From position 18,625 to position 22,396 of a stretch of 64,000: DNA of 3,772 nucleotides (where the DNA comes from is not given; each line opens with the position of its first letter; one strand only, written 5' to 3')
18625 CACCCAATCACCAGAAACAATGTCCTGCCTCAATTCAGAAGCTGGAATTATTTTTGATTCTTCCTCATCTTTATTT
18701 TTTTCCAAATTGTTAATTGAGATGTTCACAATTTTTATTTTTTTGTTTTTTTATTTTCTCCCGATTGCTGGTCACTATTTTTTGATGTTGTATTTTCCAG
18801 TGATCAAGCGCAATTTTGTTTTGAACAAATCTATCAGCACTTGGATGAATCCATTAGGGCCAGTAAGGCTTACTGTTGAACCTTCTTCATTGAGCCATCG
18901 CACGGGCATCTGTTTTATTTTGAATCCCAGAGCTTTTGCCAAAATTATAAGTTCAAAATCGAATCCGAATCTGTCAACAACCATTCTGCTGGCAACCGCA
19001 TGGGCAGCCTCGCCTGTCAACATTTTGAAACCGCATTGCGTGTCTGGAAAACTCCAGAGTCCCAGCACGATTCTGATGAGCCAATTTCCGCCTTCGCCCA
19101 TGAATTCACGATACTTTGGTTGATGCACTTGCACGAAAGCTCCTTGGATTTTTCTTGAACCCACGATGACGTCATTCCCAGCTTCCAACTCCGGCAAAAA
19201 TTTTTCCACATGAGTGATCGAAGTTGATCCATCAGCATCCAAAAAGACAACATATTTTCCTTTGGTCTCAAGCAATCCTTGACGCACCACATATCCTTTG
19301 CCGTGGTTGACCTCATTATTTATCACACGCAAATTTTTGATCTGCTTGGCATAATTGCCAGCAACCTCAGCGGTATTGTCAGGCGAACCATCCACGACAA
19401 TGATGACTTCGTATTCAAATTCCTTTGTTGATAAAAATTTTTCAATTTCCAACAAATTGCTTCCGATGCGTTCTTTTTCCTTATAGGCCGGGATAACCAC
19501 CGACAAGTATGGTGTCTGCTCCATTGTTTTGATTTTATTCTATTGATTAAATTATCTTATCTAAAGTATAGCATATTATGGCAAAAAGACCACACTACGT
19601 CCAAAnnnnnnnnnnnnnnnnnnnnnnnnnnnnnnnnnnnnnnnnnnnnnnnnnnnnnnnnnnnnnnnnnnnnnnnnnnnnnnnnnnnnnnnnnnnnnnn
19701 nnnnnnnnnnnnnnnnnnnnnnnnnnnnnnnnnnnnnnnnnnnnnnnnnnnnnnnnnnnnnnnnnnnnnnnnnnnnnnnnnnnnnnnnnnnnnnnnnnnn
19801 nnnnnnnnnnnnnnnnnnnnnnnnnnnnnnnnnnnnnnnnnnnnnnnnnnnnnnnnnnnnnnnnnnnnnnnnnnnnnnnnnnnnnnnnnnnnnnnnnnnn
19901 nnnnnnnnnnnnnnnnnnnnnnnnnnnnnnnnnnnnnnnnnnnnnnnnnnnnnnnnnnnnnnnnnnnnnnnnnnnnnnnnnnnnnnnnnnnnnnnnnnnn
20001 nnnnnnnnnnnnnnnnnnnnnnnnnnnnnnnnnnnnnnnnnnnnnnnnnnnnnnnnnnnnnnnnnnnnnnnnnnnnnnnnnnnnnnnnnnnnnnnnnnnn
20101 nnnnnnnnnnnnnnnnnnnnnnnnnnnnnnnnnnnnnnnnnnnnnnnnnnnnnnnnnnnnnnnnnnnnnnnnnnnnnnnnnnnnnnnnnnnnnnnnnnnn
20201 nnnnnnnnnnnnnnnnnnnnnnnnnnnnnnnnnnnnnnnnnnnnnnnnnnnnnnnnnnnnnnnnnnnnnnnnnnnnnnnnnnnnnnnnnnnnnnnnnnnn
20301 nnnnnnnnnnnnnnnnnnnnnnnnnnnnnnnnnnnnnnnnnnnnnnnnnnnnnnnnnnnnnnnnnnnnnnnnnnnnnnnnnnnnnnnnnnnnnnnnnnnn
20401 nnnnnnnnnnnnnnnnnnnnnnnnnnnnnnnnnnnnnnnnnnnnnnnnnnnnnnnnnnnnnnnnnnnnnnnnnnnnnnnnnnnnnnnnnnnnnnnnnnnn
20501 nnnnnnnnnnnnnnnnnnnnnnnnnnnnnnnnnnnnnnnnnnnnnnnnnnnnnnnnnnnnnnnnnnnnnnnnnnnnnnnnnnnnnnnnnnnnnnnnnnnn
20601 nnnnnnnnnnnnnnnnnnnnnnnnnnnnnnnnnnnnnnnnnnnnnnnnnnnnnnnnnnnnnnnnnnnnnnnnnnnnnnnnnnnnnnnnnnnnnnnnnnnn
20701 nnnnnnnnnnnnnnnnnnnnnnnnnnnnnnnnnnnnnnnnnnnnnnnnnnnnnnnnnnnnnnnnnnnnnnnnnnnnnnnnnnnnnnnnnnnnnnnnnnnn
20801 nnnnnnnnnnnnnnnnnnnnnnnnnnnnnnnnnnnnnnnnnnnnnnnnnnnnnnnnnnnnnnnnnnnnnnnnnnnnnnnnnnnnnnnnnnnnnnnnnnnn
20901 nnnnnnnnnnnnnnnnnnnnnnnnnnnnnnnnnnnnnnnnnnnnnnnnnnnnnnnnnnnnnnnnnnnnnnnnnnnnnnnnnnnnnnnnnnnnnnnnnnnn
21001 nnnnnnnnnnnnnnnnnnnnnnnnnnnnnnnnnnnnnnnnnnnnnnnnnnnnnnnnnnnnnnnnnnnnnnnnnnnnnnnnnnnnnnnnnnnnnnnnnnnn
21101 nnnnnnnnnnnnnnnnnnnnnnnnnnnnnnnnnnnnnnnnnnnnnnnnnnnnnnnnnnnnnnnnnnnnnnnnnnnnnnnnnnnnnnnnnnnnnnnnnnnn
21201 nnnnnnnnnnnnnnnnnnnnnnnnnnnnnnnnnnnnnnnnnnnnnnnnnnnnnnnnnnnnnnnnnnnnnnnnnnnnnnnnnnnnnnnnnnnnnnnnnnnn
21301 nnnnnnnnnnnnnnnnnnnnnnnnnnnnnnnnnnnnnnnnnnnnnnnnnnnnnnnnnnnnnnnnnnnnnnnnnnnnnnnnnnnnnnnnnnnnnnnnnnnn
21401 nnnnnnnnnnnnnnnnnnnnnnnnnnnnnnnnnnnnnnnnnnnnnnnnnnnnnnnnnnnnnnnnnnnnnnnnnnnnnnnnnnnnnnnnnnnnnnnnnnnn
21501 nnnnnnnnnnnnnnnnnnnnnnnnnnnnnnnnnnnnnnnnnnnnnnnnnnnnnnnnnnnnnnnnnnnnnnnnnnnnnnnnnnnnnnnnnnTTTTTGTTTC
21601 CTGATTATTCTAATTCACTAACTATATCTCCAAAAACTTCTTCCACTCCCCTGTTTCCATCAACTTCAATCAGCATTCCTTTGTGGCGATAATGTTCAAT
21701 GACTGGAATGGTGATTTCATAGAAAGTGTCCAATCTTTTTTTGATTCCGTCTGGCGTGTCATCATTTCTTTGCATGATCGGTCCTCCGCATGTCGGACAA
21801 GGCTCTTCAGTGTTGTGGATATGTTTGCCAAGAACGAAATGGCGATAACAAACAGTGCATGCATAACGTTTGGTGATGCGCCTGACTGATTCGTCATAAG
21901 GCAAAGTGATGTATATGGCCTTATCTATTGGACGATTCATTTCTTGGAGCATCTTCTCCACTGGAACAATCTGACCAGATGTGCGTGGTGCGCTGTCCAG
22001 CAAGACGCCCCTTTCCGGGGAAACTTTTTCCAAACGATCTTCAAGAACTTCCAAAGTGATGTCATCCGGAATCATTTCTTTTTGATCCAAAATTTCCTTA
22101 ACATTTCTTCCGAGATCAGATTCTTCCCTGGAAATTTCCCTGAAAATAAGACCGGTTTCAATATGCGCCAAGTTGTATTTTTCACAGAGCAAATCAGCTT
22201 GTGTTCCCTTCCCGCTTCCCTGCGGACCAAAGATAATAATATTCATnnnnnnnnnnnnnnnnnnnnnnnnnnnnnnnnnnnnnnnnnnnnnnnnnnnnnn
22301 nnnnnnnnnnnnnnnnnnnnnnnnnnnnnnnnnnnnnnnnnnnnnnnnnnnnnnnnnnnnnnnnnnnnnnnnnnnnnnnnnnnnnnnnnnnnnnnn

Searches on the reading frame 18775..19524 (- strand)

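Call 65: search_protein_families(library=pfam, proteins=[window:18775-19524:-], max_evalue=0.01)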
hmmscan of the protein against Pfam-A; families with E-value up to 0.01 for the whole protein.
window:18775-19524:- (249 aa): 3 families
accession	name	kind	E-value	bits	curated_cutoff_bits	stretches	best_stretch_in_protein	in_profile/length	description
PF00535.33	Glycos_transf_2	-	2.3e-27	96.4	23.3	1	8-137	1-128/168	Glycosyl transferase family 2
PF10111.15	Glyco_tranf_2_2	-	1.8e-08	34.7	27.3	1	8-110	1-103/276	Glycosyltransferase like family 2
PF13641.12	Glyco_tranf_2_3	-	3.8e-06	27.5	27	1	6-98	2-96/230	Glycosyltransferase like family 2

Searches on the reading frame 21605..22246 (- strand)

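Call 65: search_protein_families(library=pfam, proteins=[window:21605-22246:-], max_evalue=0.01)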
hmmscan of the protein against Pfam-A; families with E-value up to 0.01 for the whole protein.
window:21605-22246:- (213 aa): 6 families
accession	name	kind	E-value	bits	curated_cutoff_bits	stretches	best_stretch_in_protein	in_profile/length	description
PF00406.28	ADK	-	1.3e-36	126.4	26.8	1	5-190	1-150/151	Adenylate kinase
PF13207.12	AAA_17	-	3.6e-17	63.4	27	1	6-127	1-122/136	AAA domain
PF13238.12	AAA_18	-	1.6e-06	29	29.4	1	3-127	1-111/128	AAA domain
PF13671.12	AAA_33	-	0.00012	22.8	27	1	3-129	2-120/143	AAA domain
PF02223.23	Thymidylate_kin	-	0.00032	20.9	27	0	7-74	3-68/185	Thymidylate kinase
PF02224.24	Cytidylate_kin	-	0.00038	20.7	26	1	3-39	1-37/211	Cytidylate kinase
